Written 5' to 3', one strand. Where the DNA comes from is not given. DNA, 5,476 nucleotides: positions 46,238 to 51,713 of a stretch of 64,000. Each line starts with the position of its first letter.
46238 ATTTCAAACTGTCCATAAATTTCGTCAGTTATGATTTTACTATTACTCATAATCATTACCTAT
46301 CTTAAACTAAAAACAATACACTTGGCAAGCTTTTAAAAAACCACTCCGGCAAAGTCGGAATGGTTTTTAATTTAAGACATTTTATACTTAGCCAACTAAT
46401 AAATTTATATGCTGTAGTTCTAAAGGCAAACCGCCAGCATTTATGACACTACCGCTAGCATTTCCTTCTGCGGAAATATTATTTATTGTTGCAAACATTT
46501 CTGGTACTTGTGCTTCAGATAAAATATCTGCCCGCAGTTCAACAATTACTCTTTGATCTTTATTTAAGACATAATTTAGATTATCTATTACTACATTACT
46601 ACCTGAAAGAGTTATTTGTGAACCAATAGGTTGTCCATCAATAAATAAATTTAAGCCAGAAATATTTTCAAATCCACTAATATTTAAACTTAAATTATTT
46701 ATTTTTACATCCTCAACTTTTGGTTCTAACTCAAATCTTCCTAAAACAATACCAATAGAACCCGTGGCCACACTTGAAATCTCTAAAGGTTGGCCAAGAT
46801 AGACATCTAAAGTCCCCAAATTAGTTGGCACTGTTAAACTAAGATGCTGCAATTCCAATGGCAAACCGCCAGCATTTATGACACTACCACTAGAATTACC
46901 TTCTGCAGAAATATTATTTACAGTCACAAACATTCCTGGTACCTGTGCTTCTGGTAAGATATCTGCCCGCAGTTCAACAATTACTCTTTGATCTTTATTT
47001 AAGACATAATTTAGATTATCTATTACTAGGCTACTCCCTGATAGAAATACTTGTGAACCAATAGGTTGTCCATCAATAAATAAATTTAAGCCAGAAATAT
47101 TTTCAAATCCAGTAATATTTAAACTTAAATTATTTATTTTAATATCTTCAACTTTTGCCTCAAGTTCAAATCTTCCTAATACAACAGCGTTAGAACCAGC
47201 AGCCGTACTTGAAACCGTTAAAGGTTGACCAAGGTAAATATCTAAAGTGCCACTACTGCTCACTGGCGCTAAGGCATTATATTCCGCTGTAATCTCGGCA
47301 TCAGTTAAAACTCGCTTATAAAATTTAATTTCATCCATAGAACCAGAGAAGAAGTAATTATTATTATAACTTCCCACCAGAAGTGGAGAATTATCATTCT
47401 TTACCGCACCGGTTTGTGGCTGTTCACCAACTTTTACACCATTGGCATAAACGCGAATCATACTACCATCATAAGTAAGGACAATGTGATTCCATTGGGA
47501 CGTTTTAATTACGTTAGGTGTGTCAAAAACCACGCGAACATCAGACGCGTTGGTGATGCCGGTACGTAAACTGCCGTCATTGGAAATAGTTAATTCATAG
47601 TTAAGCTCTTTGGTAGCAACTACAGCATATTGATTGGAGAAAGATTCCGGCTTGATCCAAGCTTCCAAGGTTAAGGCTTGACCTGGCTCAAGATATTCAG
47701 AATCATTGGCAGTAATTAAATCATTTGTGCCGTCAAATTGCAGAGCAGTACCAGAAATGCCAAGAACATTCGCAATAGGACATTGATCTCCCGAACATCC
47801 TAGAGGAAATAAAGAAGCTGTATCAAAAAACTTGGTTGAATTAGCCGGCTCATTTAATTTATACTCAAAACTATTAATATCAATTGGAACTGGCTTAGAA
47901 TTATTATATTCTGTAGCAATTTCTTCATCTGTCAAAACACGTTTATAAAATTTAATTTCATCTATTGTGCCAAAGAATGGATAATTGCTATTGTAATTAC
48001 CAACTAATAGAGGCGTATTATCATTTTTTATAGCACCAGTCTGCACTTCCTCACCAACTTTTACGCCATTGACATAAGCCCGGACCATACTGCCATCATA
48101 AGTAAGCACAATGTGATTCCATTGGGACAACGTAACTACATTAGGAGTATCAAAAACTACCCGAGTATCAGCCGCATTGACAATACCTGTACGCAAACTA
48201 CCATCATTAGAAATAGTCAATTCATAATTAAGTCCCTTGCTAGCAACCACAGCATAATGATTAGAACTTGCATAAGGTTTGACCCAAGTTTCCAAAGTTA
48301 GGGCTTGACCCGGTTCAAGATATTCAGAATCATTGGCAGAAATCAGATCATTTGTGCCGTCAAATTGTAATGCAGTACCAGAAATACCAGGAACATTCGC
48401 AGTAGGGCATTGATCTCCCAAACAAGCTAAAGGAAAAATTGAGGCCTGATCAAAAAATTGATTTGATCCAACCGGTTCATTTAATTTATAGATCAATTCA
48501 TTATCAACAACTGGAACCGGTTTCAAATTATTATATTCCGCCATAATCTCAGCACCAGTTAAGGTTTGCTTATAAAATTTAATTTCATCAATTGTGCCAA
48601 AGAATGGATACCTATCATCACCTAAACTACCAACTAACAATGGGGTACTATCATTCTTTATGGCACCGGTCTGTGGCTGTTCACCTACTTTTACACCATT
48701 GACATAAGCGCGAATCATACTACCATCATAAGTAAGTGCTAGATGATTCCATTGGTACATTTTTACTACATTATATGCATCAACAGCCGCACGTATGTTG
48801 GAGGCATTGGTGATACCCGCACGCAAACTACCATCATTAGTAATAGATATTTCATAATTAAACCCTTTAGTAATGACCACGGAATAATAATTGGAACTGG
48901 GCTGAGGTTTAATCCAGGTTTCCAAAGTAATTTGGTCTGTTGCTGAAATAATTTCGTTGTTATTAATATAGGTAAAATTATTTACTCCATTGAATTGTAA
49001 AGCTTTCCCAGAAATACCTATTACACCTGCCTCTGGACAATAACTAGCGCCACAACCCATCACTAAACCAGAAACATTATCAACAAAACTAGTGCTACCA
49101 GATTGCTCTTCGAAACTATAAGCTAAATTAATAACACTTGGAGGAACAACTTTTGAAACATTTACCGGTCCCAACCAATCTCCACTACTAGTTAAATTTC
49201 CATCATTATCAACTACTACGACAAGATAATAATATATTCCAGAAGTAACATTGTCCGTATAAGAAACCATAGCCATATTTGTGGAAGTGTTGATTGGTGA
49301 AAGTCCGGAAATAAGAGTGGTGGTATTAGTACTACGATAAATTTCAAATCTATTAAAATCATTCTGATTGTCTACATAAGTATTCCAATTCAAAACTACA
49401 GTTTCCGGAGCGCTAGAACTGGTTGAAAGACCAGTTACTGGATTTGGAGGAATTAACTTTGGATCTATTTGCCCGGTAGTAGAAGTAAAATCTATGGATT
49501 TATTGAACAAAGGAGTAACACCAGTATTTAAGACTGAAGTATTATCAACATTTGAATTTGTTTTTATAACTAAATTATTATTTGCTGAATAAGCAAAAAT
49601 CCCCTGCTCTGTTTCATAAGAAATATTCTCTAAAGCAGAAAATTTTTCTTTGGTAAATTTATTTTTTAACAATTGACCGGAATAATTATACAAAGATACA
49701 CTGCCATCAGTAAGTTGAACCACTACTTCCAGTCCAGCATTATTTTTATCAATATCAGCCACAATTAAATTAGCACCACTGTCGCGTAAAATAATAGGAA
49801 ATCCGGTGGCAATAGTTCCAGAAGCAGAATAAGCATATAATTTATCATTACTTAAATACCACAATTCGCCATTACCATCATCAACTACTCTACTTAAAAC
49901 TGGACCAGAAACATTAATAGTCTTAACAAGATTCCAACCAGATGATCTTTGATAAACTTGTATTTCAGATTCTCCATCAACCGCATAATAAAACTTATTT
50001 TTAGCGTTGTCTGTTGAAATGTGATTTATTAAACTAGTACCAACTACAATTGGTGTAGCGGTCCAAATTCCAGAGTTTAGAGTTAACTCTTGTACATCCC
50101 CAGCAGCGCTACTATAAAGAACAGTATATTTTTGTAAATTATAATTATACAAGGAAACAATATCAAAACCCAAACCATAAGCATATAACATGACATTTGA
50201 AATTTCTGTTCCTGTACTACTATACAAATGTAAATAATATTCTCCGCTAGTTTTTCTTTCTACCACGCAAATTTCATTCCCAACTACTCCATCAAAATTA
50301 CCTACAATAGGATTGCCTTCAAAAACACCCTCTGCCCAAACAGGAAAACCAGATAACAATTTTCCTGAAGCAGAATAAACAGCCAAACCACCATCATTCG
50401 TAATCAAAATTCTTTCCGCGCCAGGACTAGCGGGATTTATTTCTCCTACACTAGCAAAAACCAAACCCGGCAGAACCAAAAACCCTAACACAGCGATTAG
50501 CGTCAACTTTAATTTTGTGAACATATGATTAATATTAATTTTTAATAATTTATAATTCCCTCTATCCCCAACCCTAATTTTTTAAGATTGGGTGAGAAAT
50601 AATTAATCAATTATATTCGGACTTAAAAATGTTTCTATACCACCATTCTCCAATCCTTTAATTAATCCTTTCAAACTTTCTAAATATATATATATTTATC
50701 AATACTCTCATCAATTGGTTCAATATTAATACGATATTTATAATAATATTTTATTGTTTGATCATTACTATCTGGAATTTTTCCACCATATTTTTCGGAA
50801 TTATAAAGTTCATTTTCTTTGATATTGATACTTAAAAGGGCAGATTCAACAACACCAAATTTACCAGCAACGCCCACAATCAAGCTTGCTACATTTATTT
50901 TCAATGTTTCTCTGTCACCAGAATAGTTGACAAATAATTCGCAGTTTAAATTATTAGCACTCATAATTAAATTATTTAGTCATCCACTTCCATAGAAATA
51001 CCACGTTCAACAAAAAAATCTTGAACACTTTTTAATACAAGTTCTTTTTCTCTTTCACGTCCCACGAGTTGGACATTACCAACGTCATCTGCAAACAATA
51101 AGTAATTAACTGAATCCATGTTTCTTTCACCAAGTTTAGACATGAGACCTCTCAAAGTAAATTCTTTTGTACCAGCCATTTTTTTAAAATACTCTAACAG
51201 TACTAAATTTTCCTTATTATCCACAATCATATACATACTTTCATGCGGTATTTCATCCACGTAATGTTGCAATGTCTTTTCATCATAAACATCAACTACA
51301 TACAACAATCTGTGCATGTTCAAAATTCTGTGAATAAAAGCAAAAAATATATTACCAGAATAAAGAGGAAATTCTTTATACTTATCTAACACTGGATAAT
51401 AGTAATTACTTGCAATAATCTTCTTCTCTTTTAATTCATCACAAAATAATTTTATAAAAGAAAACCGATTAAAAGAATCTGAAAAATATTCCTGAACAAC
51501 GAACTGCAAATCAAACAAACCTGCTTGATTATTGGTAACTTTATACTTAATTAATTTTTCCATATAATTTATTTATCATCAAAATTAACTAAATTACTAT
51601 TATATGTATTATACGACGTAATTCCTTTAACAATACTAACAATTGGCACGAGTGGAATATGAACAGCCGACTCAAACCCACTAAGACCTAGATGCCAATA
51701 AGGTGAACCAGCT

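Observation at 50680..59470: RHS/YD-repeat polymorphic toxin locus with downstream immunity-like genes in a CPR-like genome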

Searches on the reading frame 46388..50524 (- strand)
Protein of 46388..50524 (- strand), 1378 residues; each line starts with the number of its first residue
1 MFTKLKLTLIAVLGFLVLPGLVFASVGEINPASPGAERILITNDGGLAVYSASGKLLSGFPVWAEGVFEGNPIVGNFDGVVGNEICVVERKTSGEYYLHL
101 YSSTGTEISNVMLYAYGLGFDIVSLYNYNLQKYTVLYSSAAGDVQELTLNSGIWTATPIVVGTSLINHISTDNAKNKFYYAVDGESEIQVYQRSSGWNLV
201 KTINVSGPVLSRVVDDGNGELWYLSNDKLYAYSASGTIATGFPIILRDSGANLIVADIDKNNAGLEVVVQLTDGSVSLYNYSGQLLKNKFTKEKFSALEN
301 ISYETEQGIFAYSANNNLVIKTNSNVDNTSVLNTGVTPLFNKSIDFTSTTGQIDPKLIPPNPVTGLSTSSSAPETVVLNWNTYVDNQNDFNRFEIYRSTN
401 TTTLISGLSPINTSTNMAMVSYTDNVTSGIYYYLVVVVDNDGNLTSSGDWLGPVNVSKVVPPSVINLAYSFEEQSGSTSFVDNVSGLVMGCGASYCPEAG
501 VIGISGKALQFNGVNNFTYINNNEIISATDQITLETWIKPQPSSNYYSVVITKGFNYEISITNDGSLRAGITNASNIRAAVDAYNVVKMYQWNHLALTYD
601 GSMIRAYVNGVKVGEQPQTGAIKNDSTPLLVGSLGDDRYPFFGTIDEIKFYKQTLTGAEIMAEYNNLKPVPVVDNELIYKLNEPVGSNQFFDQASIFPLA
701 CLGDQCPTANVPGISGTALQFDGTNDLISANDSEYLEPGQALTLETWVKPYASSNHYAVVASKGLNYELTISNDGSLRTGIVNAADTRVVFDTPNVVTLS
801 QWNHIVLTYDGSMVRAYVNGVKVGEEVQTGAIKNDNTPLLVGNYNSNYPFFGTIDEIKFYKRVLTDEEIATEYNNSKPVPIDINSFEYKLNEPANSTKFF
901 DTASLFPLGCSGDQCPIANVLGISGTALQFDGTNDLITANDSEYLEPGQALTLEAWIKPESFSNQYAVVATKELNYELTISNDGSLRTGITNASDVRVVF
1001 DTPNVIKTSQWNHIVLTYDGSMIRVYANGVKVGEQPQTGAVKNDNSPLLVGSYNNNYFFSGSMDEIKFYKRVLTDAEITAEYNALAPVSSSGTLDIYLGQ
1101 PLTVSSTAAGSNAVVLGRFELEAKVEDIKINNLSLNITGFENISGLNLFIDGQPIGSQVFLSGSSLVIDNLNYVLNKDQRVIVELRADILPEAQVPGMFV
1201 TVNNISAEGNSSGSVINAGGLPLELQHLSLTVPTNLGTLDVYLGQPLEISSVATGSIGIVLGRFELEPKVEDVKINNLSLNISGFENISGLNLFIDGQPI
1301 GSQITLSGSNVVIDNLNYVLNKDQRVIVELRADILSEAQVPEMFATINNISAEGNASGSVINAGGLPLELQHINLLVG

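Call 6: search_protein_families(library=pfam, proteins=[window:46388-50524:-], max_evalue=0.01)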
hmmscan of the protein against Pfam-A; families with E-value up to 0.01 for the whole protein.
window:46388-50524:- (1378 aa): 10 families
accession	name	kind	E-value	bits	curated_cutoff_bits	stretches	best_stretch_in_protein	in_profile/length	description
PF13385.13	Laminin_G_3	-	8.1e-86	286.2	27.6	3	931-1078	1-150/151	Concanavalin A-like lectin/glucanases superfamily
PF02210.31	Laminin_G_2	-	4.4e-13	50.3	22.9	1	978-1068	23-123/126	Laminin G domain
PF06439.18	3keto-disac_hyd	-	2.6e-09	37.8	26.8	0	555-618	94-153/187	3-keto-disaccharide hydrolase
PF23619.1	Ig_VWA7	-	6.6e-07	30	27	0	727-795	3-70/104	VWA7 Ig-like domain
PF21708.4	Glyco_hydro_59_C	-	1e-05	26.1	27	0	785-834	103-152/175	Galactocerebrosidase, C-terminal lectin domain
PF22925.3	TS_C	-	1.9e-05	24.8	27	0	799-831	129-161/202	Trans-sialidase, C-terminal domain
PF20407.5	DUF1583_N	-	0.00015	22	22.9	0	1004-1035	84-115/150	Domain of unknown function (DUF1583_N)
PF00354.24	Pentaxin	-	0.00074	19.7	25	0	814-888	99-184/194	Pentaxin family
PF16661.11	Lactamase_B_6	-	0.00079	19.3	27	0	982-1033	92-143/193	Metallo-beta-lactamase superfamily domain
PF12791.13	RsgI_N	-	0.0019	18.5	25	0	805-828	15-38/40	Anti-sigma factor N-terminus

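Call 7: search_protein_families(library=ncbifam, proteins=[window:46388-50524:-], max_evalue=0.01)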
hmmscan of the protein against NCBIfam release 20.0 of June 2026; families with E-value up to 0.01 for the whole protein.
window:46388-50524:- (1378 aa): 1 family
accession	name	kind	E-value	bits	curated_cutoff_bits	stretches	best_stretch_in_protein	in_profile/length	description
NF052521.1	TafC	equivalog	5.5e-44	150.8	410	3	716-877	192-364/373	TafC family fimbrial protein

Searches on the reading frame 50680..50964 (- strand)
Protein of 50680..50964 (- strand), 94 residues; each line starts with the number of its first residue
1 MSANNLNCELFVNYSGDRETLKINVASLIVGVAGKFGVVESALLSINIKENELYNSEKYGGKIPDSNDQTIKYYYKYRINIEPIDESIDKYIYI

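Call 6: search_protein_families(library=pfam, proteins=[window:50680-50964:-], max_evalue=0.01)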
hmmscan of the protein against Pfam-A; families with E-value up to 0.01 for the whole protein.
window:50680-50964:- (94 aa): 0 families

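Call 7: search_protein_families(library=ncbifam, proteins=[window:50680-50964:-], max_evalue=0.01)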
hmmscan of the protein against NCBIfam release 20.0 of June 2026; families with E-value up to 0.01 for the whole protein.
window:50680-50964:- (94 aa): 0 families

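Call 12: search_protein_families(library=pfam, proteins=[window:50680-50964:-], max_evalue=10)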
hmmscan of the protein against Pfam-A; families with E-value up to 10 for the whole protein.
window:50680-50964:- (94 aa): 1 family
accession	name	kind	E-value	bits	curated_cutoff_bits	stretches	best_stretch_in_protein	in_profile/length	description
PF18425.6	CspB_prodomain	-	0.027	14.8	25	1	5-40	32-67/89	Csp protease B prodomain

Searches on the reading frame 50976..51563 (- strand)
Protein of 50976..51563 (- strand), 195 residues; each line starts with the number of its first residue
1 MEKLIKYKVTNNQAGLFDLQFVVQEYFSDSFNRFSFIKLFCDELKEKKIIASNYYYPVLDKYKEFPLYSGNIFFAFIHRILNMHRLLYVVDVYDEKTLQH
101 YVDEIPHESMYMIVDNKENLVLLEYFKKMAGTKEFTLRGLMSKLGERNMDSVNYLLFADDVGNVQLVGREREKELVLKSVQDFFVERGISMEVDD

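Call 6: search_protein_families(library=pfam, proteins=[window:50976-51563:-], max_evalue=0.01)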
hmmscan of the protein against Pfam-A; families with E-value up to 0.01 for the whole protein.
window:50976-51563:- (195 aa): 0 families

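Call 7: search_protein_families(library=ncbifam, proteins=[window:50976-51563:-], max_evalue=0.01)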
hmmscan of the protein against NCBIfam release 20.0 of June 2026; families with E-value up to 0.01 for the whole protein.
window:50976-51563:- (195 aa): 0 families

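Call 12: search_protein_families(library=pfam, proteins=[window:50976-51563:-], max_evalue=10)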
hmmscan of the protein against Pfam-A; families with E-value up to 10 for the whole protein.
window:50976-51563:- (195 aa): 0 families

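Call 20: find_encoding_contigs(protein=window:50976-51563:-, flank=10000)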
Protein window:50976-51563:- (195 aa): no gene with exactly this product is on record in the collection.

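Call 24: find_homologous_proteins(query=window:50976-51563:-, max_evalue=0.01)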
Query window:50976-51563:- (195 aa): 1 proteins with E <= 0.01 among 111 candidates.
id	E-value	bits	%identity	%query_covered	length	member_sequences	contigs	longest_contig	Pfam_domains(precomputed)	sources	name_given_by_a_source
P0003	8.9e-122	422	100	100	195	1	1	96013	-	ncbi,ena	-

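Call 93: predict_structure(protein=window:50976-51563:-)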
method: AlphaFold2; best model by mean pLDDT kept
length: 195 residues; sequences in the alignment: 1
mean_pLDDT: 37.5   pTM: 0.29
mean pLDDT of the five models: 37.5, 35.1, 35.1, 33.9, 33.6
residues with pLDDT >= 90: 0; 70-90: 0; 50-70: 24; < 50: 171
segments of 3 or more residues with pLDDT < 50: 1-163, 182-184, 187-189
pLDDT, mean of each block of 10 residues (from residue 1): 29 29 32 40 39 30 29 31 34 39 39 36 33 32 35 42 49 54 49 57
secondary structure, 60 per line:
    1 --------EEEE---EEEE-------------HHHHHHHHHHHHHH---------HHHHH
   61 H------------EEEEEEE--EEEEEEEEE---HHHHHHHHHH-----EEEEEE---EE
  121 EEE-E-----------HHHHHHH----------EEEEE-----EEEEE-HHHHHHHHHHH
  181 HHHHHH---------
elements in order: E9-12 E16-19 H33-46 H56-61 E74-80 E83-91 H95-104 E110-115 E119-123 H137-143 E154-158 E164-168 H170-186
